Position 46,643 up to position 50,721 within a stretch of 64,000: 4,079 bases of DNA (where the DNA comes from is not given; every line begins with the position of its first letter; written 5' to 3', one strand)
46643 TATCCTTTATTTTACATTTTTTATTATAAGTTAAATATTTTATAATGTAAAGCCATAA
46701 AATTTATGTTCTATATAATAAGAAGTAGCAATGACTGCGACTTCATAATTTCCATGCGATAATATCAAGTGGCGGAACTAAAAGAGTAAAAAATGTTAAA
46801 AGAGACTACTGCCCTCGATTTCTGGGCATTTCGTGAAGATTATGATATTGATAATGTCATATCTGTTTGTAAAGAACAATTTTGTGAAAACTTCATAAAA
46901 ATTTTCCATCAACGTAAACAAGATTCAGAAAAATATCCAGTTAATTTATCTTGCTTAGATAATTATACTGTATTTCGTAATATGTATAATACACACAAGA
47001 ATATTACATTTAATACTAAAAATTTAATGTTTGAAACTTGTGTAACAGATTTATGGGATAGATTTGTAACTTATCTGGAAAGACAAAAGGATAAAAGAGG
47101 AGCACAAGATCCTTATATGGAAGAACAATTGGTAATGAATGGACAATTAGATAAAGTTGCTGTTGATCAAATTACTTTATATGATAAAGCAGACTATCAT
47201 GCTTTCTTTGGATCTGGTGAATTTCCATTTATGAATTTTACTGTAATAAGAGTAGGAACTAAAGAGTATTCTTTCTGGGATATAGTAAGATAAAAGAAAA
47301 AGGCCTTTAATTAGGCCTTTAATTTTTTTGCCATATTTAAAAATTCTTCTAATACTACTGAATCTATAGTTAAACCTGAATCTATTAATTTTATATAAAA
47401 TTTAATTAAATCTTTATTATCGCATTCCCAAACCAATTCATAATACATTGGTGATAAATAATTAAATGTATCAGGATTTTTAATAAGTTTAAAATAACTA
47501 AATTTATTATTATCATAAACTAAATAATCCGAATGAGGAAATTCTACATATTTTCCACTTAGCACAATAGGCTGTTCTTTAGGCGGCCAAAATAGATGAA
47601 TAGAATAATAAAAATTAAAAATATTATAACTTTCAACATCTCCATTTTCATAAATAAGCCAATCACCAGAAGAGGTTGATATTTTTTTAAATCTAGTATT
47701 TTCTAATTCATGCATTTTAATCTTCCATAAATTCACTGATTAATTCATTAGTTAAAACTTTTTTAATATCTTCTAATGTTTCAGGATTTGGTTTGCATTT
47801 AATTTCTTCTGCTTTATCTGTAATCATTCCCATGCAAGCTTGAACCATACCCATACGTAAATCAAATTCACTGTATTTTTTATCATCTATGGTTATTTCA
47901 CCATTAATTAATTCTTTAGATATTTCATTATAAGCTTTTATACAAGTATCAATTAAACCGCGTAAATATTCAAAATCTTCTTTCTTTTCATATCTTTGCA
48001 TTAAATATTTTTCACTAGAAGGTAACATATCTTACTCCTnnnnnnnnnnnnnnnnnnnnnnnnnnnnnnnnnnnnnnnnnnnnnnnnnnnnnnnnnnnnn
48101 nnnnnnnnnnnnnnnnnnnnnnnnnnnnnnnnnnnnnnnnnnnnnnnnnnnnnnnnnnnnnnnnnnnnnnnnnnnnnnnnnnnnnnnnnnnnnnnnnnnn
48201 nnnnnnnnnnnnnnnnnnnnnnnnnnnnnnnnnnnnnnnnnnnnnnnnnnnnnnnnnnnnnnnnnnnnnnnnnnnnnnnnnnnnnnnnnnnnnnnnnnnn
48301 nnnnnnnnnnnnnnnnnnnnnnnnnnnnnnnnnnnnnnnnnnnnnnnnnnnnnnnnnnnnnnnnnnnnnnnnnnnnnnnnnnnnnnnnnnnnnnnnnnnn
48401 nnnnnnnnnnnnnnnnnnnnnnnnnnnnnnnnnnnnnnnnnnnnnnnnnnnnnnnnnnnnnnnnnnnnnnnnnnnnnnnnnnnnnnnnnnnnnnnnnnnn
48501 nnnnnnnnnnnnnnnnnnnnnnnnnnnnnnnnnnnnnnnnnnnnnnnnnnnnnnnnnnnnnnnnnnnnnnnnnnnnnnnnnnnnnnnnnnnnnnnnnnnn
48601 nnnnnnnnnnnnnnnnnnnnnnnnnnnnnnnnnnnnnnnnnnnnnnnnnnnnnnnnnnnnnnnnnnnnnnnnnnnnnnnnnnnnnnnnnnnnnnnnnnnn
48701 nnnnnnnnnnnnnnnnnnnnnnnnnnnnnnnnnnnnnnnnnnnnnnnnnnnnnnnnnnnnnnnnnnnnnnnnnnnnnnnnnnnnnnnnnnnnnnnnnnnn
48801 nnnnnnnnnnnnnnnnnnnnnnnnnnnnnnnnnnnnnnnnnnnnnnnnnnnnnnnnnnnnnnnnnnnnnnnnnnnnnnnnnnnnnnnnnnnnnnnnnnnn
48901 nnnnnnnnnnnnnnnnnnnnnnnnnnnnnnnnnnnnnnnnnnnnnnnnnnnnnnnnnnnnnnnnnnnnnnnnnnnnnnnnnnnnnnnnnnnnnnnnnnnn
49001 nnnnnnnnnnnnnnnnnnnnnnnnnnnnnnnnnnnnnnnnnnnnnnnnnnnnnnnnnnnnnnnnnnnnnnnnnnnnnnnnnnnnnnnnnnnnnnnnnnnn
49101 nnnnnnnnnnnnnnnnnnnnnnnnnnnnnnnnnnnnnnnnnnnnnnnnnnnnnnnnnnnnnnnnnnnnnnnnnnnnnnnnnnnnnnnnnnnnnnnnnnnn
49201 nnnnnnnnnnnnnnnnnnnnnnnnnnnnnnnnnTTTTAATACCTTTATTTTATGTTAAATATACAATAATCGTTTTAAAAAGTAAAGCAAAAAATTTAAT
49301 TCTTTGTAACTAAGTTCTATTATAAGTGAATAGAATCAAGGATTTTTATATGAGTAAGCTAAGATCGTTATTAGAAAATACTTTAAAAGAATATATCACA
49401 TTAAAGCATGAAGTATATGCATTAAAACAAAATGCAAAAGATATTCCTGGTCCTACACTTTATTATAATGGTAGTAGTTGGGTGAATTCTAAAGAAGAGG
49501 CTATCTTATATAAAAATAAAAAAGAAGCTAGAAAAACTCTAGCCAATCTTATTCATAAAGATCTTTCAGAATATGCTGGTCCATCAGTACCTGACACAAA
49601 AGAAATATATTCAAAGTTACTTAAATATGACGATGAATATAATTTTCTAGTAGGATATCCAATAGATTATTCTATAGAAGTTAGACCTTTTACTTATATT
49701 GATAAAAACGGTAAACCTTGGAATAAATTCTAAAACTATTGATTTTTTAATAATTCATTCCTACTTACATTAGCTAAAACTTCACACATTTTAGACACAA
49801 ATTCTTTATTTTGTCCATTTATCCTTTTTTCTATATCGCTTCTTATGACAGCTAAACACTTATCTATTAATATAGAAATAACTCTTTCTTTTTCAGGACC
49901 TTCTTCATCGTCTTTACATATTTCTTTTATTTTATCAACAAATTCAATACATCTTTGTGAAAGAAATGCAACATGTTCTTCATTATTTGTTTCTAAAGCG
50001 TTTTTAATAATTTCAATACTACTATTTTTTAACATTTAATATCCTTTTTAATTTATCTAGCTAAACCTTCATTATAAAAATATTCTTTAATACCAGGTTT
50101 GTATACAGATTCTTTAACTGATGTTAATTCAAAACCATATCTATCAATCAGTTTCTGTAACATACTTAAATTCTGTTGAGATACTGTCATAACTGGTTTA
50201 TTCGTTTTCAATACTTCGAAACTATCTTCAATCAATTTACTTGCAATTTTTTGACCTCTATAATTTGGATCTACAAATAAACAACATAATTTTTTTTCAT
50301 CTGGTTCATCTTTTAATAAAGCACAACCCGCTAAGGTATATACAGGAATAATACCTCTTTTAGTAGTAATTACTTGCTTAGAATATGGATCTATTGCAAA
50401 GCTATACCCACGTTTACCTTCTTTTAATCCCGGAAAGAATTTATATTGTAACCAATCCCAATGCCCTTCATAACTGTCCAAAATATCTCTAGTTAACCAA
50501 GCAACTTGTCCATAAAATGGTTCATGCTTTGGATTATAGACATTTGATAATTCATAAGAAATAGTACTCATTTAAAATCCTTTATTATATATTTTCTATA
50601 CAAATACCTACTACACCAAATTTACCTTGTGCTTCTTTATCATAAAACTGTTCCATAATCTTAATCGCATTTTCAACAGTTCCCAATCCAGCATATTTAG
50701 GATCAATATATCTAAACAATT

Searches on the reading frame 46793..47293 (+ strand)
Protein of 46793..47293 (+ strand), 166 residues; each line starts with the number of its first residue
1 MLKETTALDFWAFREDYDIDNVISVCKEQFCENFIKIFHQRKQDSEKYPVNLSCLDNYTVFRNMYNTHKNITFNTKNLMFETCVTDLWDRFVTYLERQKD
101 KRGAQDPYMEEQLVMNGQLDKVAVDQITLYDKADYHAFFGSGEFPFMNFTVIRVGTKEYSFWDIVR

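Call 11: search_protein_families(library=pfam, proteins=[window:46793-47293:+], max_evalue=0.01)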
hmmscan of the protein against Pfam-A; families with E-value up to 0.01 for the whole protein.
window:46793-47293:+ (166 aa): 1 family
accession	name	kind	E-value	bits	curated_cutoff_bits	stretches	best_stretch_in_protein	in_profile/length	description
PF17424.7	DUF5411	-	0.0012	19.2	30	1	17-52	55-90/134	Family of unknown function (DUF5411)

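Call 32: find_homologous_proteins(query=window:46793-47293:+)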
Query window:46793-47293:+ (166 aa): 7 proteins with E <= 0.001 among 7 candidates.
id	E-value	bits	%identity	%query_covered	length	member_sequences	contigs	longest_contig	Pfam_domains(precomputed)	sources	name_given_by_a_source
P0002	2.1e-106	371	96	100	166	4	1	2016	-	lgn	-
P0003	4.3e-105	367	93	100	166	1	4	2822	-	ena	-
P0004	1.7e-104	365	93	100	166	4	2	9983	-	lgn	-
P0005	4.5e-104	364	92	100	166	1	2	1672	-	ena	-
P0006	7.6e-99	347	91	100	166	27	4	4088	-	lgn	-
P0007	1.6e-94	332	85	100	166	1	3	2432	-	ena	-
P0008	6.9e-72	259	69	100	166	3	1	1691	-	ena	-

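Call 33: find_encoding_contigs(protein=P0004, flank=10000, max_places=10)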
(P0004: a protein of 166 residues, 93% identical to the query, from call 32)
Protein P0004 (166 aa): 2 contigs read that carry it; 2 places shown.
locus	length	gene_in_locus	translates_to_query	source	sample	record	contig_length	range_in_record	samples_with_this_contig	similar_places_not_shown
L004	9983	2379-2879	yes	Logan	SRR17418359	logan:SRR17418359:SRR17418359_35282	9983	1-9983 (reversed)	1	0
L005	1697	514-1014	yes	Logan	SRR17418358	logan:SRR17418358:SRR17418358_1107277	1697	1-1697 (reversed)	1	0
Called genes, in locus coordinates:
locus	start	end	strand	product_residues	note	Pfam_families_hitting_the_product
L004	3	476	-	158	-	?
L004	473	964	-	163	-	-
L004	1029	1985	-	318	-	-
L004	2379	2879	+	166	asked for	-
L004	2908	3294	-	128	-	-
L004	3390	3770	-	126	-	PF13392:HNH_3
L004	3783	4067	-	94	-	-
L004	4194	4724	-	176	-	-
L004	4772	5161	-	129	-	-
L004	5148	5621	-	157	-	-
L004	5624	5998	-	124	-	-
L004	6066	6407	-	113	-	-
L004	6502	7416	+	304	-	-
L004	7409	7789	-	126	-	-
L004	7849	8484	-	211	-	PF07463:NUMOD4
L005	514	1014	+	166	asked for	-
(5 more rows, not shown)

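Call 34: find_encoding_contigs(protein=P0006, flank=10000, max_places=10)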
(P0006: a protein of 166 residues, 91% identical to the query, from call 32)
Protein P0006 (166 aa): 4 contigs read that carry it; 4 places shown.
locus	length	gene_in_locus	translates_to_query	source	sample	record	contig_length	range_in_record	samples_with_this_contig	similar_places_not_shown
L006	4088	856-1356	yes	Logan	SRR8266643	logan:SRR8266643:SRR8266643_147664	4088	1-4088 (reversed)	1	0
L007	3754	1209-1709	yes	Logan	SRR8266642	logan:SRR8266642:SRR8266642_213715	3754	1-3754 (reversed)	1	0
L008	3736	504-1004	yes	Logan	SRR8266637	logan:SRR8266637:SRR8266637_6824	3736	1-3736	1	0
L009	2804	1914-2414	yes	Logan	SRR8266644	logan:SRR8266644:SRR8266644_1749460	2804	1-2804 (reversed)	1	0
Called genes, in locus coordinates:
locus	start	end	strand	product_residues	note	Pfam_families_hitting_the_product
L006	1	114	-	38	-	?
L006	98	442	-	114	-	-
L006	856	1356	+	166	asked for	-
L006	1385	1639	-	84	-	-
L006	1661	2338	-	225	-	-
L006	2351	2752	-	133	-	-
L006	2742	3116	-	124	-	-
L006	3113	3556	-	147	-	-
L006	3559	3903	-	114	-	-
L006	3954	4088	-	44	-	?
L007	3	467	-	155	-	?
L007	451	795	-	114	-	-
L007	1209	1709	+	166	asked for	-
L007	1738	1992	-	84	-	-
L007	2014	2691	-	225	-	-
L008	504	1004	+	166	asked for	-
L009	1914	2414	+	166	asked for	-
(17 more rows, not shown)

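Call 35: find_encoding_contigs(protein=P0003, flank=10000, max_places=10)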
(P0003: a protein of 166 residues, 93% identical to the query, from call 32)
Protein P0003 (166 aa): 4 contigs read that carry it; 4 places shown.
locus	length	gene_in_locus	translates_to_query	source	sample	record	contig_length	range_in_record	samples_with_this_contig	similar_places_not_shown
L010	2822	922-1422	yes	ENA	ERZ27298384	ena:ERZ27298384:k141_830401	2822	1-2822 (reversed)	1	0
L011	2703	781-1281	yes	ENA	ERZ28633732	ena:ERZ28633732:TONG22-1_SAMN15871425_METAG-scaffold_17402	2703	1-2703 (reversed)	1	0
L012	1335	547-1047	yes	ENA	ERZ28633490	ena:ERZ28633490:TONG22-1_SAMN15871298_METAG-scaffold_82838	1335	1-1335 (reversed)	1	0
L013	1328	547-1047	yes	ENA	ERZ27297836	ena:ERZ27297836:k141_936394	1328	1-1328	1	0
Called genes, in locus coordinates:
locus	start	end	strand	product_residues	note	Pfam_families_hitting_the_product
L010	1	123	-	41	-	?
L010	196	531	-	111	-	-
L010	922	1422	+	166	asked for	-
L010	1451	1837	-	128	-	-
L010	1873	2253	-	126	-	PF13392:HNH_3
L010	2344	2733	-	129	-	-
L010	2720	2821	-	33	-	?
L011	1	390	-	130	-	?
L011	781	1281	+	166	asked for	-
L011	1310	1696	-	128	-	-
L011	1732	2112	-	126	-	PF13392:HNH_3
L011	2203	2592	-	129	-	-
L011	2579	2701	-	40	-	?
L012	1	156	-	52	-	?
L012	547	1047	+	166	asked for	-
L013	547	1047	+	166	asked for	-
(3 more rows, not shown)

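Call 36: find_encoding_contigs(protein=P0007, flank=10000, max_places=10)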
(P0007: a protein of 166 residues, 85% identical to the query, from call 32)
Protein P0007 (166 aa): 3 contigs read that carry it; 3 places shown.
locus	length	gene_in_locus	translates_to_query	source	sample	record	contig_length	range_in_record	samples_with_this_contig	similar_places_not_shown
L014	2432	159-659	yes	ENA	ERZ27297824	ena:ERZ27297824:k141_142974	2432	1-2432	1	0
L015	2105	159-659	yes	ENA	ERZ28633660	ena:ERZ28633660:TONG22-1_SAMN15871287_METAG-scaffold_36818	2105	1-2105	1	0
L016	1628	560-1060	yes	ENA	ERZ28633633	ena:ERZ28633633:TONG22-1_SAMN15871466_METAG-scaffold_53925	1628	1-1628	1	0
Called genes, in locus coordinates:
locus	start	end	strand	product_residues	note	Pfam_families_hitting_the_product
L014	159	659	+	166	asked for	-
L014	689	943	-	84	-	-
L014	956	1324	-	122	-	PF11126:Phage_DsbA (faint)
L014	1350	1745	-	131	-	-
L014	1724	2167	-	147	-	-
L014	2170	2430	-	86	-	?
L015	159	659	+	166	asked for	-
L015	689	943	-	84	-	-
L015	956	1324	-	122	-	PF11126:Phage_DsbA (faint)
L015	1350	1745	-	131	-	-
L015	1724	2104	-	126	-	?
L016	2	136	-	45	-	?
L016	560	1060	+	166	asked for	-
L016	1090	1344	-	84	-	-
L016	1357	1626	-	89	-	?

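Call 38: find_encoding_contigs(protein=P0008, flank=10000, max_places=10)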
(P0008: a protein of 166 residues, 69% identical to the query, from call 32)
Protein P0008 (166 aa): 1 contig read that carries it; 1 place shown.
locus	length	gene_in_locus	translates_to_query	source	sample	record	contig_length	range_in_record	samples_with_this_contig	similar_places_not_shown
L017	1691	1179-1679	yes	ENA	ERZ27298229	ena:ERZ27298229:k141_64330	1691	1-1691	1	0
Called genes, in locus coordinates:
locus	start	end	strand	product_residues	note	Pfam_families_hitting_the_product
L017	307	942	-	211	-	-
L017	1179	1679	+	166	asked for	-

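Call 39: find_encoding_contigs(protein=P0002, flank=10000, max_places=10)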
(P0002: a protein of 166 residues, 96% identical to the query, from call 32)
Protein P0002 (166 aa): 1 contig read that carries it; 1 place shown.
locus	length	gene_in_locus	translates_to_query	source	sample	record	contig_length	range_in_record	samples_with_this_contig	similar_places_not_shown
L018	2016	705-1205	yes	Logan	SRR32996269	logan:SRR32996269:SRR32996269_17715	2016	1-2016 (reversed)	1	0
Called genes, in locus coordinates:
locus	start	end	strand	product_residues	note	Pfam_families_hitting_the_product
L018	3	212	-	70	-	?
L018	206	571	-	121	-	-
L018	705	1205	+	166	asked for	-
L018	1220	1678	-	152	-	-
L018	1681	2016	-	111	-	?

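Call 40: find_encoding_contigs(protein=P0005, flank=10000, max_places=10)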
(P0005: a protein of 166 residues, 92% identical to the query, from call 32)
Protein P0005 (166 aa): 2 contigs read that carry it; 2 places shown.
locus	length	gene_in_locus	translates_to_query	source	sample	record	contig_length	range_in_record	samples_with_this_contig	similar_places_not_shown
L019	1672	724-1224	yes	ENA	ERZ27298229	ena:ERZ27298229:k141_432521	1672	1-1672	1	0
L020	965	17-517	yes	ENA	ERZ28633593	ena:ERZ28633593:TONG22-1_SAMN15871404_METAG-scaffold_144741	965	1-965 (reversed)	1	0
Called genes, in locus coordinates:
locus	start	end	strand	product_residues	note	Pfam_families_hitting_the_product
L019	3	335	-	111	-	?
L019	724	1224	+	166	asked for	-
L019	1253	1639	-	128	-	-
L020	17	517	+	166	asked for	-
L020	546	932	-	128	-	-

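Call 66: search_protein_families(library=phrogs, proteins=[window:46793-47293:+], max_evalue=0.01)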
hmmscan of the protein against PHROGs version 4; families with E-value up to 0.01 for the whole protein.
window:46793-47293:+ (166 aa): 0 families

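Call 73: predict_structure(alignment_id=A5)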
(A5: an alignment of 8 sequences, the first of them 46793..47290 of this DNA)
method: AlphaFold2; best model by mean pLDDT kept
length: 166 residues; sequences in the alignment: 8
mean_pLDDT: 42.8   pTM: 0.37
mean pLDDT of the five models: 42.8, 37.6, 36.4, 35.1, 32.6
residues with pLDDT >= 90: 0; 70-90: 0; 50-70: 50; < 50: 116
segments of 3 or more residues with pLDDT < 50: 1-17, 47-83, 102-159
pLDDT, mean of each block of 10 residues (from residue 1): 26 43 62 56 46 37 35 35 54 57 45 35 34 37 33 43 51
secondary structure, 60 per line:
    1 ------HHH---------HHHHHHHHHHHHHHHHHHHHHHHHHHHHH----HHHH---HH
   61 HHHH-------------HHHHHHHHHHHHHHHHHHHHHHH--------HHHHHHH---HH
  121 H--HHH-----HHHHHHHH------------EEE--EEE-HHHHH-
elements in order: H19-47 H52-55 H59-64 H78-100 H109-115 H132-139 E152-154 E157-159 H161-165

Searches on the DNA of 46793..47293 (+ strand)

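Call 64: search_rna_families(sources=[L016, L019, L021, L022, L010], threshold=evalue, max_evalue=5)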
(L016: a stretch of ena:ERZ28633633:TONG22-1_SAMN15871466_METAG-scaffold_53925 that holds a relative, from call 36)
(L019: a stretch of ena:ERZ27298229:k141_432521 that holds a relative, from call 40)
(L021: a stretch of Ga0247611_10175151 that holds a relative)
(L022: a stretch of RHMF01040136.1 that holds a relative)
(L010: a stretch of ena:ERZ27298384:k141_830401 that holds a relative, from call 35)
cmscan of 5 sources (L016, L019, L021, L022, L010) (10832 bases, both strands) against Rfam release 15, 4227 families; matches with E-value up to 5: 8.
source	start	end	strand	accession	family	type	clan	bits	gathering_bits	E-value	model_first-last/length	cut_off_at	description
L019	1184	1257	+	RF01859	Phe_leader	Cis-reg; leader;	-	32.3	55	0.031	1-125/125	no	Phenylalanine leader peptide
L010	1382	1455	+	RF01859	Phe_leader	Cis-reg; leader;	-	32.3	55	0.031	1-125/125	no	Phenylalanine leader peptide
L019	1187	1277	-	RF01770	rimP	Cis-reg; leader;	-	27.8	47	0.4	1-102/102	no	Gammaprotebacteria rimP leader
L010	1385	1475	-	RF01770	rimP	Cis-reg; leader;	-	27.8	47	0.4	1-102/102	no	Gammaprotebacteria rimP leader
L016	980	1093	+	RF01859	Phe_leader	Cis-reg; leader;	-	23.9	55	2.3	1-125/125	no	Phenylalanine leader peptide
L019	1222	1282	-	RF01859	Phe_leader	Cis-reg; leader;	-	23.6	55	2.7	1-125/125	no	Phenylalanine leader peptide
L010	1420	1480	-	RF01859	Phe_leader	Cis-reg; leader;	-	23.6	55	2.7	1-125/125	no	Phenylalanine leader peptide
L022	1811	1907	+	RF00333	snoZ157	Gene; snRNA; snoRNA; CD-box;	CL00063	21.8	55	1.7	1-100/100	no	Small nucleolar RNA Z157/R69/R10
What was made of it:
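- On Any Rfam 15 family: No hit on the homologous units in five other loci (call 64).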

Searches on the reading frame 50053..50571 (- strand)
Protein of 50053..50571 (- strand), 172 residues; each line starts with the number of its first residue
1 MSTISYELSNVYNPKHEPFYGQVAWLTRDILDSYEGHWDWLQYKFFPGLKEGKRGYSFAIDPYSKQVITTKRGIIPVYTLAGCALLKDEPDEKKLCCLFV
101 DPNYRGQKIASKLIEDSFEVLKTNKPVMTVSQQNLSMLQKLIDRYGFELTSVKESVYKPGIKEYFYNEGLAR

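Call 77: search_protein_families(library=pfam, proteins=[window:50053-50571:-], max_evalue=0.001)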
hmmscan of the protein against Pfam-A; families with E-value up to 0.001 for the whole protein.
window:50053-50571:- (172 aa): 3 families
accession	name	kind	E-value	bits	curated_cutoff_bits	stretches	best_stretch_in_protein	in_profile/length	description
PF13508.13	Acetyltransf_7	-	2.9e-07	31.2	27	1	80-148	14-83/84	Acetyltransferase (GNAT) domain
PF13673.13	Acetyltransf_10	-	3.4e-07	30.7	23.6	1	80-160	42-118/128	Acetyltransferase (GNAT) domain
PF00583.31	Acetyltransf_1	-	4.1e-06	27.5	20.7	1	79-124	43-91/116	Acetyltransferase (GNAT) family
